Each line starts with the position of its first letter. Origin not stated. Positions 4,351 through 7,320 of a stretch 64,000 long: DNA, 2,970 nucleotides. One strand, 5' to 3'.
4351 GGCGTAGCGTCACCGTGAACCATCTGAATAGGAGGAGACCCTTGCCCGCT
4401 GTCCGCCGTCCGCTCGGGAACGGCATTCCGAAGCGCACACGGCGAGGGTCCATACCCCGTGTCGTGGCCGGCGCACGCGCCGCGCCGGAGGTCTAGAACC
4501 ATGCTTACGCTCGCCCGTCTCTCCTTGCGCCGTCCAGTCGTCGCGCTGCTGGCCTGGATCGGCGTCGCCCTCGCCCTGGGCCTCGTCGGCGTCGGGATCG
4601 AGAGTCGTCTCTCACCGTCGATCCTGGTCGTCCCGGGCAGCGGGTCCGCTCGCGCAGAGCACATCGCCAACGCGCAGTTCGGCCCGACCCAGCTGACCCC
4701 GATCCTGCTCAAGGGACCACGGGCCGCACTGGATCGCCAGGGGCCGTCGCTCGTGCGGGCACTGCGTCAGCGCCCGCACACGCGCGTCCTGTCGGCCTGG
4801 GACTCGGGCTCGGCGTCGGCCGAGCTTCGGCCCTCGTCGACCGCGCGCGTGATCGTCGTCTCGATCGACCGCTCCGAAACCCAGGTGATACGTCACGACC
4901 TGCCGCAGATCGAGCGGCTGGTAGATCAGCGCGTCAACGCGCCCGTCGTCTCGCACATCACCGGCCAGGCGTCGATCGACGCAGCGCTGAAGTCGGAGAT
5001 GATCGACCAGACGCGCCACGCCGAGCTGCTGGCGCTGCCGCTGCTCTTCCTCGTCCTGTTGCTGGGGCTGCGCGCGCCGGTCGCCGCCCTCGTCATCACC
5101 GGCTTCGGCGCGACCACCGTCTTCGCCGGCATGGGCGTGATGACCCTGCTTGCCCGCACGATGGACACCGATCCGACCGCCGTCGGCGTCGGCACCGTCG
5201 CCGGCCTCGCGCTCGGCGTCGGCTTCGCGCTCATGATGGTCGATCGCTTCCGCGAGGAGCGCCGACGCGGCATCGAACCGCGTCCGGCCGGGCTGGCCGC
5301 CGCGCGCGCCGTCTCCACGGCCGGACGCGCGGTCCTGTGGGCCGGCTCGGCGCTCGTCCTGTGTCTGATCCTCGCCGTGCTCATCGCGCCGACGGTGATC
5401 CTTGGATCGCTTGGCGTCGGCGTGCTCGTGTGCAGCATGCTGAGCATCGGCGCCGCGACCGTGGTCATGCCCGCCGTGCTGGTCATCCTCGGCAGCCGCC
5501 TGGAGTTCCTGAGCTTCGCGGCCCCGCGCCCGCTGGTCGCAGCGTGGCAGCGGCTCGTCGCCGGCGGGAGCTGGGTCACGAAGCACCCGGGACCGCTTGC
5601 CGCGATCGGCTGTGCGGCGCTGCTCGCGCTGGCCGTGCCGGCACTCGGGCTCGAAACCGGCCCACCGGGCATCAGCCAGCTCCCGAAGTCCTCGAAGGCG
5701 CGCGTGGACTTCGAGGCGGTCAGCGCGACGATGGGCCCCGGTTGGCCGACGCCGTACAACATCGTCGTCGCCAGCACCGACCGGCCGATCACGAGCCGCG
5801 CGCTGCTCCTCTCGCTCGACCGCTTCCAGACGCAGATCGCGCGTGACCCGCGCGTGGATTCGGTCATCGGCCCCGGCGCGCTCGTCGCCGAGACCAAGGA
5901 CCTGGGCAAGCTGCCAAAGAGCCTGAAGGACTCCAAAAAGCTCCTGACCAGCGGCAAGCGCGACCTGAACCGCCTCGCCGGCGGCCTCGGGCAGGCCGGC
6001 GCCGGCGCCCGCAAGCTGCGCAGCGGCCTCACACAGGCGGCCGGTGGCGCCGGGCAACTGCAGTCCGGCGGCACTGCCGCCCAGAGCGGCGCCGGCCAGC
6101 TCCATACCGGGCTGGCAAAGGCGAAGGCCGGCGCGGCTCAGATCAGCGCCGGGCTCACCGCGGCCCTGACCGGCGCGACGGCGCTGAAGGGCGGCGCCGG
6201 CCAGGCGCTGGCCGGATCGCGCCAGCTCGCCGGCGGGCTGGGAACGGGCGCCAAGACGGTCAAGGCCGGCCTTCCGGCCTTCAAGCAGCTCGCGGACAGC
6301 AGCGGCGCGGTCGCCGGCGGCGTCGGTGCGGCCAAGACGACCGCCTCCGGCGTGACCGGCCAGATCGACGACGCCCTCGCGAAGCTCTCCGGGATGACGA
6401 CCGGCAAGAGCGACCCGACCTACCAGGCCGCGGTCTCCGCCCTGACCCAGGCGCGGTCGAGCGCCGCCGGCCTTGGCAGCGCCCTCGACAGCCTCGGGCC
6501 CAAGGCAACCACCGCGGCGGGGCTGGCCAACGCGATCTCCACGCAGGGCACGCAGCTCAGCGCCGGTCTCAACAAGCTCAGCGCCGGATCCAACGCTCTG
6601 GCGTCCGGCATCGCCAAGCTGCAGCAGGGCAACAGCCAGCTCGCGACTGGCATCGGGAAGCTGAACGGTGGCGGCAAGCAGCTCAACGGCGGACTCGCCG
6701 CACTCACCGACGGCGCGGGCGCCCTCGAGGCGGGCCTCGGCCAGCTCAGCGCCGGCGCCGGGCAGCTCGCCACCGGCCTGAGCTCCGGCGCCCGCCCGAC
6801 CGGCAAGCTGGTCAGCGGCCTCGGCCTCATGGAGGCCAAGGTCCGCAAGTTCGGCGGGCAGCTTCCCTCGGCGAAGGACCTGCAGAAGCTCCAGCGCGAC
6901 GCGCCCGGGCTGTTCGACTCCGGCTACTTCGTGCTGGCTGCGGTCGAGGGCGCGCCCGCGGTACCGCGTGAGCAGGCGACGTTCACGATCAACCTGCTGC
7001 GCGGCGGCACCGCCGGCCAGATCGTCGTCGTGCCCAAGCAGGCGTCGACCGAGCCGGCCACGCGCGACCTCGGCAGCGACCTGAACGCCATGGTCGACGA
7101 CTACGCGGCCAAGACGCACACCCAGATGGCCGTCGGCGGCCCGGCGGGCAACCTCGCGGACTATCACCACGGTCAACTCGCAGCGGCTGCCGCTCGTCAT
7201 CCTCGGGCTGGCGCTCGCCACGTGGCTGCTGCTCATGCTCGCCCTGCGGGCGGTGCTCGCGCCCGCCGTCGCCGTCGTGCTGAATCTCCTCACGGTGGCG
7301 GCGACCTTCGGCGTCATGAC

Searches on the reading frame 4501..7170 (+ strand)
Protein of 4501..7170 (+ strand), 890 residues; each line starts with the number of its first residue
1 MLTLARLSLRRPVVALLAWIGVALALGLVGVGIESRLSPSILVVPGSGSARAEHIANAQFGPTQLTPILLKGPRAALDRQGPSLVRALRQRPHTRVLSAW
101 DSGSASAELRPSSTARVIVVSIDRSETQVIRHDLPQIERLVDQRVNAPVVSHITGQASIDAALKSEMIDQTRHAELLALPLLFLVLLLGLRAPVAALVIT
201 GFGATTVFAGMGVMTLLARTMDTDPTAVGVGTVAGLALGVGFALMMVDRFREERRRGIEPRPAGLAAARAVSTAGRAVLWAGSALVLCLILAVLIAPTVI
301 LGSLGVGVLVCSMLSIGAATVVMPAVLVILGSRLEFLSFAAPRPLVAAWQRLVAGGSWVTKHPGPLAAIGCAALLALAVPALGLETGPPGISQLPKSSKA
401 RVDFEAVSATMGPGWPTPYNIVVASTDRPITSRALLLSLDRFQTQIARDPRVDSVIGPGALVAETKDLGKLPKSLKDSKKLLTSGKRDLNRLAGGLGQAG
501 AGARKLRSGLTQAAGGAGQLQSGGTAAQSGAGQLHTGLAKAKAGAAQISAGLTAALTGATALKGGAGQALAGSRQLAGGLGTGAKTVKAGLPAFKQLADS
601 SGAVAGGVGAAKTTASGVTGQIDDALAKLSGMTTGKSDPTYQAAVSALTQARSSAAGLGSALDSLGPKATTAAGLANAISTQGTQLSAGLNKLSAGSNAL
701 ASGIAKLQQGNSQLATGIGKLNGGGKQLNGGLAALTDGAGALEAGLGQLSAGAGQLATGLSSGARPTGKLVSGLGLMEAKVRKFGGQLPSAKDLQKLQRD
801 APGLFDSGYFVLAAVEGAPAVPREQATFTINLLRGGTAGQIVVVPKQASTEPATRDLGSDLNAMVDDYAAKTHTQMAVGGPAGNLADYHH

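Call 29: search_protein_families(library=pfam, proteins=[window:4501-7170:+], max_evalue=0.01)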
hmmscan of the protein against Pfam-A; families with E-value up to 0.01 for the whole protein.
window:4501-7170:+ (890 aa): 1 family
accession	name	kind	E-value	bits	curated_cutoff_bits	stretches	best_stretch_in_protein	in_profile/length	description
PF03176.21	MMPL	-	3.9e-20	72.5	20.5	1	114-334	86-306/333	MMPL family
